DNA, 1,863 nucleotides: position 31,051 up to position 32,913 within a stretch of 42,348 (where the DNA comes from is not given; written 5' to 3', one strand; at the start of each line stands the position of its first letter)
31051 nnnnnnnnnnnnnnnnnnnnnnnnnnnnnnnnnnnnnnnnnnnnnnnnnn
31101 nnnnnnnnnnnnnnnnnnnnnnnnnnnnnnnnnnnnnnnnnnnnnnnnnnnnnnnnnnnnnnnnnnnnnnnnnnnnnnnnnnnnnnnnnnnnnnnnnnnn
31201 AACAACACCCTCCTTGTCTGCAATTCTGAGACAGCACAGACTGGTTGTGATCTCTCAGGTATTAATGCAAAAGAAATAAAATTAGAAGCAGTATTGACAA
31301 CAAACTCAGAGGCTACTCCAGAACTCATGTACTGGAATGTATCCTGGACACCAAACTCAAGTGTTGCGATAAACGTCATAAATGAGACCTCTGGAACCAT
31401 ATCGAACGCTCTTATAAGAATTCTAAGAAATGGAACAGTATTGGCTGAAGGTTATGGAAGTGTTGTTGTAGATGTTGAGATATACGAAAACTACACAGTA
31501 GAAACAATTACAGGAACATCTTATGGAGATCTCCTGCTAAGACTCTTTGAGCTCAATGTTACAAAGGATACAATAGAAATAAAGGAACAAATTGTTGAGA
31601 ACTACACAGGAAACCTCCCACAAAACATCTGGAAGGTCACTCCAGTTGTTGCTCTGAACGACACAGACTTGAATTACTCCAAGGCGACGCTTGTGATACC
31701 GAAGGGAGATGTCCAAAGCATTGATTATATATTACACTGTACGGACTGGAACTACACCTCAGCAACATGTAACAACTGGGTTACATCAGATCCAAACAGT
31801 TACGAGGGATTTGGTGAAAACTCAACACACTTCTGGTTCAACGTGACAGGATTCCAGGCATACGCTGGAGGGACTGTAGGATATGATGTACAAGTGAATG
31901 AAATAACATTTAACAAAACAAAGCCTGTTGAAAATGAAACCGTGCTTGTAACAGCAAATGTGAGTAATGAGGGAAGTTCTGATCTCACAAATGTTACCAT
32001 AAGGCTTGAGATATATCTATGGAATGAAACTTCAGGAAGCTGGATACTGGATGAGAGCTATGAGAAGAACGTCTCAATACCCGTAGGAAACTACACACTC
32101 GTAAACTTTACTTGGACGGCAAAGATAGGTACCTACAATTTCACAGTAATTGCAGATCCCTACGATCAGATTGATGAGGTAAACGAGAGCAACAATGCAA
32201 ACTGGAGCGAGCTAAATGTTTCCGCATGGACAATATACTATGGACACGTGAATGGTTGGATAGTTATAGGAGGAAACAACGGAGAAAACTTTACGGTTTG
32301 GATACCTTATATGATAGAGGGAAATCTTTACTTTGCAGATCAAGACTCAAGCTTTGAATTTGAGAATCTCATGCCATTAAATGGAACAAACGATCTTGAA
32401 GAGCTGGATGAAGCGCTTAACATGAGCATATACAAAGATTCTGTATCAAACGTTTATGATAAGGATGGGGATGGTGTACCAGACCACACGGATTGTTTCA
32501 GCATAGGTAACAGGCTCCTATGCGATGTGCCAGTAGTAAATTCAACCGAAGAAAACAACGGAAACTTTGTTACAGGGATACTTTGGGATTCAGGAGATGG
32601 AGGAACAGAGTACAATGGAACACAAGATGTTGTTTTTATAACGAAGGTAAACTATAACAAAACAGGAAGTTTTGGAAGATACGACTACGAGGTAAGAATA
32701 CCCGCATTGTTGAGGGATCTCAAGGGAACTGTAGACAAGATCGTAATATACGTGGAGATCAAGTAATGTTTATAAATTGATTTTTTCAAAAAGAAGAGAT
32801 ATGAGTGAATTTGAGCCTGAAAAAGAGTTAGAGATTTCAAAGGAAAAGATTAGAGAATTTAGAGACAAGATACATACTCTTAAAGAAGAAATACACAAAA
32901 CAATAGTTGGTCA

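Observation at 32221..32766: The giant protein ends in a domain homologous to the free-standing small secreted proteins S1/S2 (adhesin-plus-subunit logic?)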

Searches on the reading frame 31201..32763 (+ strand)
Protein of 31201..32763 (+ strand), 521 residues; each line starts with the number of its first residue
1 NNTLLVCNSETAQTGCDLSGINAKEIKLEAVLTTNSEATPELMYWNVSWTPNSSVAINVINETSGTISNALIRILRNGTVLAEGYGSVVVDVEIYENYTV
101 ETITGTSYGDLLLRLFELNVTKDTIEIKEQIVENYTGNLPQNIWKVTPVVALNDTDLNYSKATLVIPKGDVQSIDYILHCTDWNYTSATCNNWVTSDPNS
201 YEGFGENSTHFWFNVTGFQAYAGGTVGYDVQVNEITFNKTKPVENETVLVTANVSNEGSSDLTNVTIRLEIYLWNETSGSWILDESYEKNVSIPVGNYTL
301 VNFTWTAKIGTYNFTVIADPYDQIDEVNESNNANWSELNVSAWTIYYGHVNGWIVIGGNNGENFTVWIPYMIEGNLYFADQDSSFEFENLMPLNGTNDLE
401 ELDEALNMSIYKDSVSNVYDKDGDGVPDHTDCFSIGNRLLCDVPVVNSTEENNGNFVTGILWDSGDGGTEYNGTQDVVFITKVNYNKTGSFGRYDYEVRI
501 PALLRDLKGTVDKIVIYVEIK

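Call 10: search_protein_families(library=pfam, proteins=[window:31201-32763:+], max_evalue=0.1)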
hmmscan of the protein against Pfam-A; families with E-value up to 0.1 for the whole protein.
window:31201-32763:+ (521 aa): 1 family
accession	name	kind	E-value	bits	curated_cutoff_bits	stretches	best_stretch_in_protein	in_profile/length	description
PF07705.17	CARDB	-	4e-10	40.2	22.7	1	231-333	5-98/101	CARDB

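Call 11: search_protein_families(library=ncbifam, proteins=[window:31201-32763:+], max_evalue=0.1)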
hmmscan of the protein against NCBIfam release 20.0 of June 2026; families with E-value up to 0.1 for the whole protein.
window:31201-32763:+ (521 aa): 0 families

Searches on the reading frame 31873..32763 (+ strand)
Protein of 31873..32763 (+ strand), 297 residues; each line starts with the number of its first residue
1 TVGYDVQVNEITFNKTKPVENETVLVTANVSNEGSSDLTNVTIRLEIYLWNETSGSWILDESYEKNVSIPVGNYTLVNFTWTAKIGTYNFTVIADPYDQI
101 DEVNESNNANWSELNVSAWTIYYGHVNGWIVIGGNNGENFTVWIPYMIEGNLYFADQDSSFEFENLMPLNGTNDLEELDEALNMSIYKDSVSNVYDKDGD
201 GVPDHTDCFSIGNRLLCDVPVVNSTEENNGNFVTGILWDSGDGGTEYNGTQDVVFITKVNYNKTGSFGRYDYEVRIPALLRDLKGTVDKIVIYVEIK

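Call 39: predict_structure(alignment_id=A4)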
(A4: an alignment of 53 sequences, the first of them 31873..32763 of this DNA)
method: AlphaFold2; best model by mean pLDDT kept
length: 297 residues; sequences in the alignment: 53
mean_pLDDT: 93.9   pTM: 0.85
mean pLDDT of the five models: 93.9, 93.1, 92.8, 92.4, 92.1
residues with pLDDT >= 90: 253; 70-90: 42; 50-70: 2; < 50: 0
segments of 3 or more residues with pLDDT < 50: none
pLDDT, mean of each block of 10 residues (from residue 1): 87 96 97 97 98 94 98 98 97 96 93 96 89 80 81 96 96 95 95 95 96 96 93 98 92 97 96 97 88 90
secondary structure, 60 per line:
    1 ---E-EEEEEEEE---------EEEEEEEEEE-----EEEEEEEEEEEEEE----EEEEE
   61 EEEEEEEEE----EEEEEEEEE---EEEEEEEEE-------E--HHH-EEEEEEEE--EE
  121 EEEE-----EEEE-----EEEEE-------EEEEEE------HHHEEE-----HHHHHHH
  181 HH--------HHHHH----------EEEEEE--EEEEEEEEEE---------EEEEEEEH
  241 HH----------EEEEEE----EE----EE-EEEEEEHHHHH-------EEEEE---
elements in order: E6-13 E23-32 E38-51 E56-69 E74-82 E86-94 E109-116 E119-124 E130-133 E139-143 E151-156 E166-168 H174-182 H191-195 E206-211 E214-223 E233-239 E253-258 E272-277 H278-282 E290-294

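Call 44: fold_search(model_id=the predicted structure, library=pdb)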
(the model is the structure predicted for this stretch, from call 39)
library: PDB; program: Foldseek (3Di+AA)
matches with E <= 10: 1844; with E <= 0.001: 197
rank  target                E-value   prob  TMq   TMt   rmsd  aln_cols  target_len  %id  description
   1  3idu_B                1.8e-07  1.00  0.32  0.83   3.0       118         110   22  Crystal Structure of the CARDB domain of the PF1109 protein in complex with di-metal ions from Pyrococcus furiosus, No (released 2009-08-04)
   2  3idu_A                2.7e-07  1.00  0.31  0.76   3.1       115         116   23  Crystal Structure of the CARDB domain of the PF1109 protein in complex with di-metal ions from Pyrococcus furiosus, No (released 2009-08-04)
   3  2kl6_MODEL_1_A        6.4e-07  1.00  0.32  0.84   3.3       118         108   21  Solution NMR structure of the CARDB domain of PF1109 from Pyrococcus furiosus. Northeast Structural Genomics C (released 2009-08-25)
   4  5axg_A                2.7e-05  1.00  0.30  0.16   3.1       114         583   19  Crystal structure of thermophilic dextranase from Thermoanaerobacter pseudethanolicus (released 2015-11-11)
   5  2kut_MODEL_1_A        3.1e-05  1.00  0.27  0.58   4.9       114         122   26  Solution Structure of GmR58A from Geobacter metallireducens. Northeast Structural Genomics Consortium Target G (released 2010-03-23)
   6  8dl0_A                3.2e-05  1.00  0.27  0.22   4.7       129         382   16  CryoEM structure of the nucleotide-free and open channel A.aeolicus WzmWzt transporter (released 2022-09-21)
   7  6hpd                  3.2e-05  1.00  0.26  0.09   6.9       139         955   15  The structure of a beta-glucuronidase from glycoside hydrolase family 2 (released 2019-07-24)
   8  5x7g                  3.4e-05  1.00  0.30  0.13   2.7       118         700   19  Crystal Structure of Paenibacillus sp. 598K cycloisomaltooligosaccharide glucanotransferase (released 2017-04-26)
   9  6o14_A                3.6e-05  1.00  0.29  0.53   4.3       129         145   18  Crystal structure of the Aquifex aeolicus Wzt Carbohydrate Binding Domain (released 2020-01-15)
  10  8dl0_C                3.6e-05  1.00  0.28  0.23   4.2       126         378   17  CryoEM structure of the nucleotide-free and open channel A.aeolicus WzmWzt transporter (released 2022-09-21)
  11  5cl2_B                3.8e-05  1.00  0.28  0.33   4.5       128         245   16  Crystal structure of Spo0M, sporulation control protein, from Bacillus subtilis. (released 2015-12-16)
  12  7zdy_Y                4.0e-05  1.00  0.25  0.11  11.9       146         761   14  Crystal structure of beta-xylosidase from Thermotoga maritima in complex with methyl-beta-D-xylopyranoside (released 2023-04-19)
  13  5axh_A                4.5e-05  1.00  0.30  0.16   3.1       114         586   19  Crystal structure of thermophilic dextranase from Thermoanaerobacter pseudethanolicus, D312G mutant in complex with is (released 2015-11-11)
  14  5axg_B                4.5e-05  1.00  0.30  0.16   3.1       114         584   19  Crystal structure of thermophilic dextranase from Thermoanaerobacter pseudethanolicus (released 2015-11-11)
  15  2l0d_MODEL_1_A        4.5e-05  1.00  0.29  0.67   3.4       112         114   26  Solution NMR Structure of putative cell surface protein MA_4588 (272-376 domain) from Methanosarcina acetivora (released 2010-08-25)
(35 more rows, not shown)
